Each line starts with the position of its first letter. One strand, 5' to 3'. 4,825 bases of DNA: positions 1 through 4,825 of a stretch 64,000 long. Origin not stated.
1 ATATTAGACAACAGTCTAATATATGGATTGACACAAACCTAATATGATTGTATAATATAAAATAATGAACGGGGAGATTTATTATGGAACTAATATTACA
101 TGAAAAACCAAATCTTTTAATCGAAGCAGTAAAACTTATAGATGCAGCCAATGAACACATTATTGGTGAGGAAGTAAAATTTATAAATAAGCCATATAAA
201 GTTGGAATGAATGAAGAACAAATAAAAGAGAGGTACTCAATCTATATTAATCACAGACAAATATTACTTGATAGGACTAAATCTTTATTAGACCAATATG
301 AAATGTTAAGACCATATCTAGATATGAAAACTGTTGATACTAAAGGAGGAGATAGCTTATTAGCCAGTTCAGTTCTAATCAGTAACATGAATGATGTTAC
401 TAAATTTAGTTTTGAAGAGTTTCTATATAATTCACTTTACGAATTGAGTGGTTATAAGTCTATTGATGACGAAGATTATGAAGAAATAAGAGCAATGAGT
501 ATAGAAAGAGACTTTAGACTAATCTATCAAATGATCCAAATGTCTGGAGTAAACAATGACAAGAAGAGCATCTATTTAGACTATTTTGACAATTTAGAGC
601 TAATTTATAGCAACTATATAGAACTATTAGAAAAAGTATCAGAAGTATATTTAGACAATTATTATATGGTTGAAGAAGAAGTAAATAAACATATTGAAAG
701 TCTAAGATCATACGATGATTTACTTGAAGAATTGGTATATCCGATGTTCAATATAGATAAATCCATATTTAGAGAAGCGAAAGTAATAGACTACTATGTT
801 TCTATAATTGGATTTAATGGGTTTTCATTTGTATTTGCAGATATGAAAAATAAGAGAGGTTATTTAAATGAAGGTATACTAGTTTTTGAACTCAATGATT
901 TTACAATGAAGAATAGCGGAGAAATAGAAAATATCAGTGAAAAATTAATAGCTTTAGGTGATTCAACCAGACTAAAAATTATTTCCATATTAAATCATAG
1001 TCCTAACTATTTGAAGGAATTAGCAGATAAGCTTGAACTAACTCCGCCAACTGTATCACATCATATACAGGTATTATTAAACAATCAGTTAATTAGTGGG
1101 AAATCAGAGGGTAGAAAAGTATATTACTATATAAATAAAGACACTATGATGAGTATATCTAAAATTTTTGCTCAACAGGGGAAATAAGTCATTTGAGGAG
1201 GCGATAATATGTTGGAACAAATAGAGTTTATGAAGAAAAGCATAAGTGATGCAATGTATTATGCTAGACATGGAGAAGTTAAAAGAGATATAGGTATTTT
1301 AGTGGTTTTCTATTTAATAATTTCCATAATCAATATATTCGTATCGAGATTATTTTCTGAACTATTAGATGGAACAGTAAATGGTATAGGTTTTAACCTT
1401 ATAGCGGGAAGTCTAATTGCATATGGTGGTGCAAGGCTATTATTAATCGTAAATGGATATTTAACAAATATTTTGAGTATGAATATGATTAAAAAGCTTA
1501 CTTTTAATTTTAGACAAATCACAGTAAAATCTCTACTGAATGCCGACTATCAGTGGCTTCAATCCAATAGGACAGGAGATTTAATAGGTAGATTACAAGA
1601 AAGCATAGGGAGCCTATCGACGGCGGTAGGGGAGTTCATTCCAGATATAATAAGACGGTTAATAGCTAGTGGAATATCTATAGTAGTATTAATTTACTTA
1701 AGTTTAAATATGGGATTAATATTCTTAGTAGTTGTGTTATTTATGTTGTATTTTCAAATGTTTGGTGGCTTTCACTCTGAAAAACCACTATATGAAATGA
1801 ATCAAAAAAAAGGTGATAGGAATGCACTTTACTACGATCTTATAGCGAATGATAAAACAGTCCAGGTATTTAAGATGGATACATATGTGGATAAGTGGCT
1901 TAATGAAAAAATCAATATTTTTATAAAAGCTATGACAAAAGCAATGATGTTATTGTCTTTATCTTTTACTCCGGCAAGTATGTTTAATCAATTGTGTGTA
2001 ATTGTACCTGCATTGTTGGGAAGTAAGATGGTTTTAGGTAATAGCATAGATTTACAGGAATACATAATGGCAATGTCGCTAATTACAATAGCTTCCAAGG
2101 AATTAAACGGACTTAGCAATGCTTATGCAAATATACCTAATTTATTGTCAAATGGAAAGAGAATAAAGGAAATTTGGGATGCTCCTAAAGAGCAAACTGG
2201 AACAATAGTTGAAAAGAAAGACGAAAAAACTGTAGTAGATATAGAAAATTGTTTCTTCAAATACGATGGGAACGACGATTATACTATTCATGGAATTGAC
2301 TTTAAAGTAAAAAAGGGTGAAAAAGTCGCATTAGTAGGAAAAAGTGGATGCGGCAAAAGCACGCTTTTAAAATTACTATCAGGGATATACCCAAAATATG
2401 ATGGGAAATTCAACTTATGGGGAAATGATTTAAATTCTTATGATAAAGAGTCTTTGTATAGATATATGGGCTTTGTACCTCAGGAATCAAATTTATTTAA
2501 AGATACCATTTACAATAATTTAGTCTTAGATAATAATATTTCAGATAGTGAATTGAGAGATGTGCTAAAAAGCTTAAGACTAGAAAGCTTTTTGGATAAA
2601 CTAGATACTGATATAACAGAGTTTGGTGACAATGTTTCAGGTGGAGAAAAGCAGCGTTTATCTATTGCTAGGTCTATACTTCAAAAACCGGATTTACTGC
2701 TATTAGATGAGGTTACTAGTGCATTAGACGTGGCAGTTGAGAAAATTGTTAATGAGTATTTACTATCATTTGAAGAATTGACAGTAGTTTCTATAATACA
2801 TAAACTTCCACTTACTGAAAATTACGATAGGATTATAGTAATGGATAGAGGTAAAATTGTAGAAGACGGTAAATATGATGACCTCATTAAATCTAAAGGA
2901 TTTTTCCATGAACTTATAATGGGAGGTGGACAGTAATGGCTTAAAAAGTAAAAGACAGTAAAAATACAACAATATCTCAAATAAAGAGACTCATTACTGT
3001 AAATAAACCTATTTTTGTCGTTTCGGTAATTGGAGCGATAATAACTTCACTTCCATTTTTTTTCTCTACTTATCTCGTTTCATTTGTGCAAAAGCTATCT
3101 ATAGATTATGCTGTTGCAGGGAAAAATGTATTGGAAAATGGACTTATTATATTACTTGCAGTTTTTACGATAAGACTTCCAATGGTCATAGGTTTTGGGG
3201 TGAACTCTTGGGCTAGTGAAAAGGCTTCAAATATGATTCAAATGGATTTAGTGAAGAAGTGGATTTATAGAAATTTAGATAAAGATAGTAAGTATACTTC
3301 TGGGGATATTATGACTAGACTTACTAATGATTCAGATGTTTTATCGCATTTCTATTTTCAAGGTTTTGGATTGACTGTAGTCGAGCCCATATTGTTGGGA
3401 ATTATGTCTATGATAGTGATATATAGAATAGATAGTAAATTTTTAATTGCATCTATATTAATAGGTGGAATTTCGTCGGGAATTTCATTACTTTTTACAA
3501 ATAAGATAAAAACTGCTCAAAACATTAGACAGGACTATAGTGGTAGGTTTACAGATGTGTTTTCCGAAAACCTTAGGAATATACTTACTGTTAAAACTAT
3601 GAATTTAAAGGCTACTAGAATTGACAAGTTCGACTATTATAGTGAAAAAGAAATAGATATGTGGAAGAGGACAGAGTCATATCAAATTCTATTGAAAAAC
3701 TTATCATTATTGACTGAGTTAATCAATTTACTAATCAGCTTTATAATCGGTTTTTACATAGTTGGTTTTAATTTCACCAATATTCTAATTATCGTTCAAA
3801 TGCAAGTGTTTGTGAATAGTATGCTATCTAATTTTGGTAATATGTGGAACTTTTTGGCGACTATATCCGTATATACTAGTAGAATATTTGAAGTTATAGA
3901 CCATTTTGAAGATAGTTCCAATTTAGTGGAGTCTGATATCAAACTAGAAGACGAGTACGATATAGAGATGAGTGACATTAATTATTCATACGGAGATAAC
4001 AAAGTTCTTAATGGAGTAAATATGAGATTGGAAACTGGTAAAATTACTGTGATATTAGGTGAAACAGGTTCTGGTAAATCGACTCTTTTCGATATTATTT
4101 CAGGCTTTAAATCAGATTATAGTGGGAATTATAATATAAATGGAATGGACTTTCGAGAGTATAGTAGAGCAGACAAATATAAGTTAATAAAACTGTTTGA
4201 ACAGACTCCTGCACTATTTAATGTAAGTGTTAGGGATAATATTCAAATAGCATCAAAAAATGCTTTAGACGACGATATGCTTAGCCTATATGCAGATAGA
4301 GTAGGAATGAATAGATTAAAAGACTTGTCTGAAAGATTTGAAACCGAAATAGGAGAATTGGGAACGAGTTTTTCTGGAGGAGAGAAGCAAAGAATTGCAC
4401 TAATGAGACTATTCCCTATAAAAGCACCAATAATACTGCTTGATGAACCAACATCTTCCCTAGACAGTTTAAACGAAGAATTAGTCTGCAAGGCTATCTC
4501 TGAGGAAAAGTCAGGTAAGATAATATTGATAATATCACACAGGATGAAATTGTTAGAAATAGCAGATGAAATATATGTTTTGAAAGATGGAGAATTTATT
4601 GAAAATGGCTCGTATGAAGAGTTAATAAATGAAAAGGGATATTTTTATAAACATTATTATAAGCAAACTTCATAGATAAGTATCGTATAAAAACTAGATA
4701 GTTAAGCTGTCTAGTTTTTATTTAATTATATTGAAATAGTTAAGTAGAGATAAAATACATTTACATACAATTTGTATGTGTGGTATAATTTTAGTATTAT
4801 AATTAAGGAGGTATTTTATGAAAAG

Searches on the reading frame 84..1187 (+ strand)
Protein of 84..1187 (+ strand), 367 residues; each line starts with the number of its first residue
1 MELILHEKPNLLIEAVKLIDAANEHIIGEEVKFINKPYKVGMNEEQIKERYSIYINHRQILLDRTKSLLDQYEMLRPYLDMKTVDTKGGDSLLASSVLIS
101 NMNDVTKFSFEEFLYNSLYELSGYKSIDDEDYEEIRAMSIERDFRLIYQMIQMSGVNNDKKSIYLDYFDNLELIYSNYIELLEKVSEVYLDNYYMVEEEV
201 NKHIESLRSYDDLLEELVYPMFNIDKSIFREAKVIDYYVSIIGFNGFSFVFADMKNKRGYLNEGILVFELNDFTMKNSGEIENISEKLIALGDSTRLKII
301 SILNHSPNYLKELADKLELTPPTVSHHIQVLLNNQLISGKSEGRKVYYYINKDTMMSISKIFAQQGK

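Call 64: search_protein_families(library=pfam, proteins=[window:84-1187:+], max_evalue=0.00001)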
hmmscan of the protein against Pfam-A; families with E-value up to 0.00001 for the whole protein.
window:84-1187:+ (367 aa): 2 families
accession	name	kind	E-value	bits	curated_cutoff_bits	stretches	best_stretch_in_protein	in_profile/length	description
PF01022.26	HTH_5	-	7.6e-11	42.2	22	1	293-337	1-45/47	Bacterial regulatory protein, arsR family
PF12840.13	HTH_20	-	1.5e-07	31.7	27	1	291-332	1-43/51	Helix-turn-helix domain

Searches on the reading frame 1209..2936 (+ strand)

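Call 64: search_protein_families(library=pfam, proteins=[window:1209-2936:+], max_evalue=0.00001)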
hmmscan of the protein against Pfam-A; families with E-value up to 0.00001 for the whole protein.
window:1209-2936:+ (575 aa): 2 families
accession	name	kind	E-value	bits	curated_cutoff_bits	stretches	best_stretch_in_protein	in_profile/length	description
PF00005.33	ABC_tran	-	6.1e-33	114.8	25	1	361-504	2-137/137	ABC transporter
PF00664.28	ABC_membrane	-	4.3e-24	86.1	28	1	29-294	2-269/274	ABC transporter transmembrane region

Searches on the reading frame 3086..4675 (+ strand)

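Call 64: search_protein_families(library=pfam, proteins=[window:3086-4675:+], max_evalue=0.00001)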
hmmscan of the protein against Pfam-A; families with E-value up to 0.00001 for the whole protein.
window:3086-4675:+ (529 aa): 3 families
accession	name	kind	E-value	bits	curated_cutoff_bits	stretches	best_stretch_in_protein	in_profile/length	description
PF00005.33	ABC_tran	-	6.4e-26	92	25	1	308-457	1-137/137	ABC transporter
PF00664.28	ABC_membrane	-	1.3e-15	58.2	28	1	22-246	48-270/274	ABC transporter transmembrane region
PF02463.25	SMC_N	-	3e-11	43.6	40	1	319-499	25-211/220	RecF/RecN/SMC N terminal domain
